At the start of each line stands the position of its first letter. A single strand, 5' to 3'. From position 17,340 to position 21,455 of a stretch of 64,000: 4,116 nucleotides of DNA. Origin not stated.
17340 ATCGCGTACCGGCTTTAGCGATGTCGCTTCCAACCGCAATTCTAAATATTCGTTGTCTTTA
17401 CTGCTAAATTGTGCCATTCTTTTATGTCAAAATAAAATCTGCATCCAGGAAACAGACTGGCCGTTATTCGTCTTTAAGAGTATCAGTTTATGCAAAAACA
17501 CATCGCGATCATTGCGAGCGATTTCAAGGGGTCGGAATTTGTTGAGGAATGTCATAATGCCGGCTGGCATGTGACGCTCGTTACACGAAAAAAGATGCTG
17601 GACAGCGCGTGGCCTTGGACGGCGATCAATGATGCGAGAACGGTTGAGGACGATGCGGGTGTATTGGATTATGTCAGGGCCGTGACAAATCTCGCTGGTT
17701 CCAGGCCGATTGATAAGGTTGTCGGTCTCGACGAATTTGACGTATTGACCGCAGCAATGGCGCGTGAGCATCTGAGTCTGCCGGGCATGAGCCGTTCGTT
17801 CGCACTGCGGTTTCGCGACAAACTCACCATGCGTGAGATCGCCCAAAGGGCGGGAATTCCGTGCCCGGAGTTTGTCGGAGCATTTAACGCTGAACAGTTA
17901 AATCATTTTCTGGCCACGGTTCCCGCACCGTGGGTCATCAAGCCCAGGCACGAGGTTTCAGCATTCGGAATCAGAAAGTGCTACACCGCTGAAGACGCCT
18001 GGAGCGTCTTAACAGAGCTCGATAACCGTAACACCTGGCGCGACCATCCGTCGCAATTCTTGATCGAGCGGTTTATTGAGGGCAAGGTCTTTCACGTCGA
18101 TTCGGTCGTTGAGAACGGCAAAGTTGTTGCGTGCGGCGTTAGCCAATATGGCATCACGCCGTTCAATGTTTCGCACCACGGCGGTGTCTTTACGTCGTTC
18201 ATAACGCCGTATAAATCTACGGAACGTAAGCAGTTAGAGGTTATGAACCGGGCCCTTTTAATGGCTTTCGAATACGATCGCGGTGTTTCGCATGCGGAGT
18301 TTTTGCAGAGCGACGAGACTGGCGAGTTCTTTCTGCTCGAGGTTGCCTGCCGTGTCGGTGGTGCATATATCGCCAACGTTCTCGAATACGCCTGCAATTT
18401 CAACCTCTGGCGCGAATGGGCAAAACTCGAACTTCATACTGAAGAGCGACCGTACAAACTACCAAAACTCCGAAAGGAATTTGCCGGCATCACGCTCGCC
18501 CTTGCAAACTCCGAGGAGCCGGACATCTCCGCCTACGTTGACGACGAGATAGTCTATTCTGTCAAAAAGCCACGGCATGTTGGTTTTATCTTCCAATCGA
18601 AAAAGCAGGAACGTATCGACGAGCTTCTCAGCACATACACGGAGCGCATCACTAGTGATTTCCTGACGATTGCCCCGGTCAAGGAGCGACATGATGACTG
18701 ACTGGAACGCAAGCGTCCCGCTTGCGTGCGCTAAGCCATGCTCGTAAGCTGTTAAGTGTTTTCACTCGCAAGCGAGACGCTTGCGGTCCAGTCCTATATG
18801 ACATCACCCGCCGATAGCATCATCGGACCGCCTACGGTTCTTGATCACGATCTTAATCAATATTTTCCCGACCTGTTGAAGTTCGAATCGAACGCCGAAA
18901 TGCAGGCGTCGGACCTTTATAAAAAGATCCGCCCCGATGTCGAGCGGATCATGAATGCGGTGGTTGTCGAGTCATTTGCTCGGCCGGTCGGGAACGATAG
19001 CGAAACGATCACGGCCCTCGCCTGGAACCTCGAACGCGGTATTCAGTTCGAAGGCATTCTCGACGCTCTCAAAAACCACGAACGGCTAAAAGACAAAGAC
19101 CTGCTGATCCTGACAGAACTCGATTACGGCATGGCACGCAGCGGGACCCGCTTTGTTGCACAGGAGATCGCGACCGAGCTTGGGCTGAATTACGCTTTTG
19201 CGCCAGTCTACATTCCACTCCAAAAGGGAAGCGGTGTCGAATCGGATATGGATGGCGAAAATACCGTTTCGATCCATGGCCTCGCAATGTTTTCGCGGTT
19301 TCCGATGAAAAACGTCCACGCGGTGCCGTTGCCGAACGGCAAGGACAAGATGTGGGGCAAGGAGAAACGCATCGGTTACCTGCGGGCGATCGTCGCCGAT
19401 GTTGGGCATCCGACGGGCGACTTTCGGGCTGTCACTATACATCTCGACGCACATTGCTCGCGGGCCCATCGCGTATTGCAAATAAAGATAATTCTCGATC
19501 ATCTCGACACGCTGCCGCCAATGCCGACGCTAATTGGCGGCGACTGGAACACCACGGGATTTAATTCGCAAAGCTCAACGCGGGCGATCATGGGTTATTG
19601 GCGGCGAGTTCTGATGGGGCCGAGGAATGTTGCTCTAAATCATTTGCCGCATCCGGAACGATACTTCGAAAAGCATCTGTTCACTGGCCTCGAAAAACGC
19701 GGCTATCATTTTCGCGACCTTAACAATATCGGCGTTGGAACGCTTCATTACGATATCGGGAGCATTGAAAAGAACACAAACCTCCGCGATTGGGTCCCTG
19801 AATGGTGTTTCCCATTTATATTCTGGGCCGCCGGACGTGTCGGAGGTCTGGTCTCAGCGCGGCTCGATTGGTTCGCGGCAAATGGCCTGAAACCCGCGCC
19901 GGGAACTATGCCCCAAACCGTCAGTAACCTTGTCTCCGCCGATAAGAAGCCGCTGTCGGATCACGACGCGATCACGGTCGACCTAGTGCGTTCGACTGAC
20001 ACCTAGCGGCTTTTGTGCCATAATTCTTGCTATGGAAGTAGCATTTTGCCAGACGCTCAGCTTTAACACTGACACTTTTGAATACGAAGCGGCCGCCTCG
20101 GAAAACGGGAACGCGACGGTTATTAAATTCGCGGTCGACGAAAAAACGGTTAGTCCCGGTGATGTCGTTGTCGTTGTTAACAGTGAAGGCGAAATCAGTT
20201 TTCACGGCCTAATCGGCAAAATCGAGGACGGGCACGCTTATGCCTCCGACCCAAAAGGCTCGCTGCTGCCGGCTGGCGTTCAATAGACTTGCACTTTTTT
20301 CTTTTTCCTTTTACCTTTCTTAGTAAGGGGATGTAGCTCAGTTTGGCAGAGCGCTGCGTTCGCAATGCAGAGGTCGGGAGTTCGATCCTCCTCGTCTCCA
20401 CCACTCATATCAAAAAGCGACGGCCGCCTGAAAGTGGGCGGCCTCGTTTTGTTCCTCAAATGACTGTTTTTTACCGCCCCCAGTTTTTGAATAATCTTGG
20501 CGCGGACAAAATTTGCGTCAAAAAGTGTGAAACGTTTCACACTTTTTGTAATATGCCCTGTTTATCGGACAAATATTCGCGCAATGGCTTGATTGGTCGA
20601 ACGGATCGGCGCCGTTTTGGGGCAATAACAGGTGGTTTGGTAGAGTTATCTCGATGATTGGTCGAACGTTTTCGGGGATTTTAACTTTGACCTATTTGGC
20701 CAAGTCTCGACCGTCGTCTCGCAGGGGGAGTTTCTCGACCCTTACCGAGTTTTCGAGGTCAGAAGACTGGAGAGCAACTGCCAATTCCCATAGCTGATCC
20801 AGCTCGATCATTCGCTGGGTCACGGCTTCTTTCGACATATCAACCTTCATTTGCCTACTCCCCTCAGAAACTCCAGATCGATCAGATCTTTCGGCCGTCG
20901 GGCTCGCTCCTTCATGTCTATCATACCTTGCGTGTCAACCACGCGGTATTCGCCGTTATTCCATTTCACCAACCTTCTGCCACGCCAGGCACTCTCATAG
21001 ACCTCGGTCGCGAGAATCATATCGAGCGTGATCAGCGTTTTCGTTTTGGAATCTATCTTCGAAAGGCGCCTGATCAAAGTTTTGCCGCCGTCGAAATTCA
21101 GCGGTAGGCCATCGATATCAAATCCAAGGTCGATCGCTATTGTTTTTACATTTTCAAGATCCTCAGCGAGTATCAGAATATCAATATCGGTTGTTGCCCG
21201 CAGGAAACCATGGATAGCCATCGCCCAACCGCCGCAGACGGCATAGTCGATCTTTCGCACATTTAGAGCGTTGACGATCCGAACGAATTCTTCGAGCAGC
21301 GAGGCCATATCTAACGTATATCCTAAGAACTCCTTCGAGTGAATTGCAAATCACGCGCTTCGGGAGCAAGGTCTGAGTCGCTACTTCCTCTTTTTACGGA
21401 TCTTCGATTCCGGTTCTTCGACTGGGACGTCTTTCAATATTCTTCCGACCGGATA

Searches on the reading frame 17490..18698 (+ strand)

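Call 13: search_protein_families(library=pfam, proteins=[window:17490-18698:+], max_evalue=0.001)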
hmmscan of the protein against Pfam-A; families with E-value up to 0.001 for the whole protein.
window:17490-18698:+ (403 aa): 6 families
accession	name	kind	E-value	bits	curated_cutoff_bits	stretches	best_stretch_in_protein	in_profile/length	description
PF13535.11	ATP-grasp_4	-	2.5e-10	40.7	27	1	145-293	2-157/160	ATP-grasp domain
PF18130.6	ATPgrasp_N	-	1.8e-07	32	27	1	19-99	2-81/81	ATP-grasp N-terminal domain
PF01071.24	GARS_A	-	1e-05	25.9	27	1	110-218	2-111/194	Phosphoribosylglycinamide synthetase, ATP-grasp (A) domain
PF02655.19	ATP-grasp_3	-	6.4e-05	23.5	23.2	1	110-291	3-159/160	ATP-grasp domain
PF07478.18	Dala_Dala_lig_C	-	0.00038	20.5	24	1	119-285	3-172/204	D-ala D-ala ligase C-terminus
PF02222.28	ATP-grasp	-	0.0007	19.7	27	0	118-289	3-163/179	ATP-grasp domain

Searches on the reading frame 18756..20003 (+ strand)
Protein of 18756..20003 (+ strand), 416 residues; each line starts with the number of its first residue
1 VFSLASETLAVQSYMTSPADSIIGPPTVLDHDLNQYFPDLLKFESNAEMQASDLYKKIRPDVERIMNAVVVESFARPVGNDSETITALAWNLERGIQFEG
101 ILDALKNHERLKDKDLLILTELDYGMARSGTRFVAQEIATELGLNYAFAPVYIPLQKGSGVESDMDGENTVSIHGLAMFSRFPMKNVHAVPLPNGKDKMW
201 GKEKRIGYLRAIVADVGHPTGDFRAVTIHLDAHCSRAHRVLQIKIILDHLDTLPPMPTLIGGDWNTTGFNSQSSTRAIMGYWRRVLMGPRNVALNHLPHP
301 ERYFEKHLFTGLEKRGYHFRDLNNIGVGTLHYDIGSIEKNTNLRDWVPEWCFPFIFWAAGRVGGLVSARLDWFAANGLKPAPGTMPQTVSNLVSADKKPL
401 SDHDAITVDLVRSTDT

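Call 13: search_protein_families(library=pfam, proteins=[window:18756-20003:+], max_evalue=0.001)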
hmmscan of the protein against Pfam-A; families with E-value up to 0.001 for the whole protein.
window:18756-20003:+ (416 aa): 1 family
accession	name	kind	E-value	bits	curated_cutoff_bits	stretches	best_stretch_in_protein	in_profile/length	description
PF03372.29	Exo_endo_phos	-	1e-07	32.4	24.5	1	89-340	2-174/225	Endonuclease/Exonuclease/phosphatase family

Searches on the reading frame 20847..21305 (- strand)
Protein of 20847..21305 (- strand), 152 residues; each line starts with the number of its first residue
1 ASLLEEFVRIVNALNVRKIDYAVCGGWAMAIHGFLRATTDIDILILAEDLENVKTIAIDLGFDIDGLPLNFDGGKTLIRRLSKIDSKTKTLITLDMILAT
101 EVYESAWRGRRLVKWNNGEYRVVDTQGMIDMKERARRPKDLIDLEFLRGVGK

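Call 13: search_protein_families(library=pfam, proteins=[window:20847-21305:-], max_evalue=0.001)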
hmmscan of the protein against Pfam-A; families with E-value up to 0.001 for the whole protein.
window:20847-21305:- (152 aa): 1 family
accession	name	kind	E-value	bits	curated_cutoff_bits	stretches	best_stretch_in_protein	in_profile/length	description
PF14907.12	NTP_transf_5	-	5.7e-05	23.2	31.2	1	2-67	55-123/249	Uncharacterised nucleotidyltransferase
